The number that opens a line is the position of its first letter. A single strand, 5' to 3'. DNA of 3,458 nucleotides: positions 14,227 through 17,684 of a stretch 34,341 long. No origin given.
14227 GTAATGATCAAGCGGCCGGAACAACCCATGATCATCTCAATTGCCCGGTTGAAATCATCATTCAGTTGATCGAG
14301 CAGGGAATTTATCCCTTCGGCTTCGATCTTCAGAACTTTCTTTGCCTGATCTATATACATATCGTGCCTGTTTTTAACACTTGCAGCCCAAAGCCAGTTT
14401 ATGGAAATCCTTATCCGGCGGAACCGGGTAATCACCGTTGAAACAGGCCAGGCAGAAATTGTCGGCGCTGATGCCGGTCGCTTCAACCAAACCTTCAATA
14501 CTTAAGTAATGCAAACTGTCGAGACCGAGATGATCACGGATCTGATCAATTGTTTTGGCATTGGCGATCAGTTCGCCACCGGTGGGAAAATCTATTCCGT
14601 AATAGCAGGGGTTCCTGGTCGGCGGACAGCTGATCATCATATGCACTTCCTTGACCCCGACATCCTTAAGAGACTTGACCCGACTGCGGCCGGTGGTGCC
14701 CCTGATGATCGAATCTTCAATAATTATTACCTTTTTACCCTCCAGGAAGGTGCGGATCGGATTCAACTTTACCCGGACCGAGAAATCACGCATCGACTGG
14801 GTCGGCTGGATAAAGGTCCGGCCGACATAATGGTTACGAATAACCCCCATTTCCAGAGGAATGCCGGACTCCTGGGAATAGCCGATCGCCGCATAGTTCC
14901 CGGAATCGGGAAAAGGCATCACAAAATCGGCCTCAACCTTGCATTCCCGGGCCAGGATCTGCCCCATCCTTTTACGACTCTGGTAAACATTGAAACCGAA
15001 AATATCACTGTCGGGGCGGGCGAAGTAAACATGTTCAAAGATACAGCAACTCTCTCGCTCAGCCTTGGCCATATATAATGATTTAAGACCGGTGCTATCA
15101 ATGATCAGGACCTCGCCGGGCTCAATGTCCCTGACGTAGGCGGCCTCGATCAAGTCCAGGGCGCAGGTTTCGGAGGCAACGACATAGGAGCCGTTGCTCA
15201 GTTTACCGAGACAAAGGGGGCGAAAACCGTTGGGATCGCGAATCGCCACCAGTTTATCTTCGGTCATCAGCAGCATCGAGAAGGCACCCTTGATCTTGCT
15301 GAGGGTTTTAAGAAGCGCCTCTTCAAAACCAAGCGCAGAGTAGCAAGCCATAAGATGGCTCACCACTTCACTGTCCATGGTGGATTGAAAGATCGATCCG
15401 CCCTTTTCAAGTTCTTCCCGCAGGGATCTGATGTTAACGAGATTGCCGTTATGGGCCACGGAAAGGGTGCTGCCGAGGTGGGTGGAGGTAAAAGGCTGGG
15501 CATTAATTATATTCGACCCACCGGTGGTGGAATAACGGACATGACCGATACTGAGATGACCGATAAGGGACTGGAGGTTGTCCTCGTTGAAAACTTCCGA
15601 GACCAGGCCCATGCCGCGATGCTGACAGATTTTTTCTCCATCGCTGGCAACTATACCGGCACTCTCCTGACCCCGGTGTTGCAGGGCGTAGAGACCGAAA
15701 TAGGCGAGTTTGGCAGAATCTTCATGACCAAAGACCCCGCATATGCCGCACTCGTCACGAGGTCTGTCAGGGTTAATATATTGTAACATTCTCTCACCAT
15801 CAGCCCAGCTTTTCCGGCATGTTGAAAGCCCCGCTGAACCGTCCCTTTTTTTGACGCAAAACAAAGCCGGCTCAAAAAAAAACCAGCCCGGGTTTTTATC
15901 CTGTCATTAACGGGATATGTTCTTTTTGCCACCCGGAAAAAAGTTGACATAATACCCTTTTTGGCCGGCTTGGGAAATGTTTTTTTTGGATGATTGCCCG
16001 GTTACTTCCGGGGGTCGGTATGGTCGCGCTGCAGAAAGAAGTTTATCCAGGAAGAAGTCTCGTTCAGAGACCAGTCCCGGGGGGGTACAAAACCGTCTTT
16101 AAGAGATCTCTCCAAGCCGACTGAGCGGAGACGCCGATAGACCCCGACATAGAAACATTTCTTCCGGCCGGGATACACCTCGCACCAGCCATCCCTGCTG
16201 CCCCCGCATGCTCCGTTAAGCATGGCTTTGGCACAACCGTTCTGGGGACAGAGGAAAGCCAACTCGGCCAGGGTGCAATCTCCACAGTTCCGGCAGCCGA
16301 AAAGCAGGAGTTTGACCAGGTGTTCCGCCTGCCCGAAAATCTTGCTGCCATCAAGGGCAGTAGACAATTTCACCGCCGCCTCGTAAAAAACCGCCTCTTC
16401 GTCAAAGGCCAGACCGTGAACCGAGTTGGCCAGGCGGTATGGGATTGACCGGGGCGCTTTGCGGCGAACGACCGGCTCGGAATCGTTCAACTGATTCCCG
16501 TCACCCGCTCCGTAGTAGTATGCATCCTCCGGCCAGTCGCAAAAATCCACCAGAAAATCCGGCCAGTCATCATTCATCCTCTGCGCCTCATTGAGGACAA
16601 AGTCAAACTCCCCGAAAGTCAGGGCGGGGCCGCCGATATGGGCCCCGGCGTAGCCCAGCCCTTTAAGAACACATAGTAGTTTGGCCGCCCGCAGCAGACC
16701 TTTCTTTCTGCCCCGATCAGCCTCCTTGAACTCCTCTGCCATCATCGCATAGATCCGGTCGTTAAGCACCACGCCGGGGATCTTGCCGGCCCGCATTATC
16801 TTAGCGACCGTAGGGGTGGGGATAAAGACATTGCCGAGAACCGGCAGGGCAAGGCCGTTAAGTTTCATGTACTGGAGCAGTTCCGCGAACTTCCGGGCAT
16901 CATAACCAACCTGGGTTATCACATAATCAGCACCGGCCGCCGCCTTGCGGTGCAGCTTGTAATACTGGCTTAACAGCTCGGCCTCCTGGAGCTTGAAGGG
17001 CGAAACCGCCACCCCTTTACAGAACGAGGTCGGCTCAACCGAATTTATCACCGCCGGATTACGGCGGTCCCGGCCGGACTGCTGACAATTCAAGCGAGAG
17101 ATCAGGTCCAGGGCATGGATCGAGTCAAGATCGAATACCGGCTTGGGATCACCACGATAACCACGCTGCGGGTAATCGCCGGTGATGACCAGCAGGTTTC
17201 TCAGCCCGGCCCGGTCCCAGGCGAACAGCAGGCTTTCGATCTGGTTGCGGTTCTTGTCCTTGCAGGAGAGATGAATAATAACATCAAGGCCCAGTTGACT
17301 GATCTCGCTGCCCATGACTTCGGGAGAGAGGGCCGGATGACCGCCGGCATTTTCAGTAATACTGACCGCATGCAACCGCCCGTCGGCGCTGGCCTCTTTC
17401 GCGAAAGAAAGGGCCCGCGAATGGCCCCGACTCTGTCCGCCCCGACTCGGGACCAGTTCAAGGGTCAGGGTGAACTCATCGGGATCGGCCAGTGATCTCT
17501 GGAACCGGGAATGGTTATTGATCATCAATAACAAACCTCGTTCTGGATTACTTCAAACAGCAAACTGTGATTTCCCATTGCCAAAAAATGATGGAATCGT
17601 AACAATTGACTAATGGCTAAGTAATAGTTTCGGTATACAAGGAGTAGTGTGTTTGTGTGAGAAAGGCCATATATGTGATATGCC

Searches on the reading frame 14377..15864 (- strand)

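Call 15: search_protein_families(library=pfam, proteins=[window:14377-15864:-], max_evalue=0.001)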
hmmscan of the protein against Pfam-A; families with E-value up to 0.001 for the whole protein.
window:14377-15864:- (496 aa): 3 families
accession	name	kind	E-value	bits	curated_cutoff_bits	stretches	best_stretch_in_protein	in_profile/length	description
PF13537.11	GATase_7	-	1.6e-20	73.8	25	1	121-236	12-121/123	Glutamine amidotransferase domain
PF13522.11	GATase_6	-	3.3e-17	63.2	27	1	104-232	12-130/130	Glutamine amidotransferase domain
PF13230.11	GATase_4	-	1e-05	25.1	23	1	90-149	62-118/272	Glutamine amidotransferases class-II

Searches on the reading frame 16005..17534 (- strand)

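Call 15: search_protein_families(library=pfam, proteins=[window:16005-17534:-], max_evalue=0.001)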
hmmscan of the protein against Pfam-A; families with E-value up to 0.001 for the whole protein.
window:16005-17534:- (510 aa): 2 families
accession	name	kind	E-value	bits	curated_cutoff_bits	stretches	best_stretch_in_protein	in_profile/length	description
PF12225.13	DUF5981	-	6.1e-26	90.4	23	1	399-489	7-95/95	Methylene-tetrahydrofolate reductase C terminal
PF02219.23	MTHFR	-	5.8e-21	75.5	24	1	16-276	6-245/287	Methylenetetrahydrofolate reductase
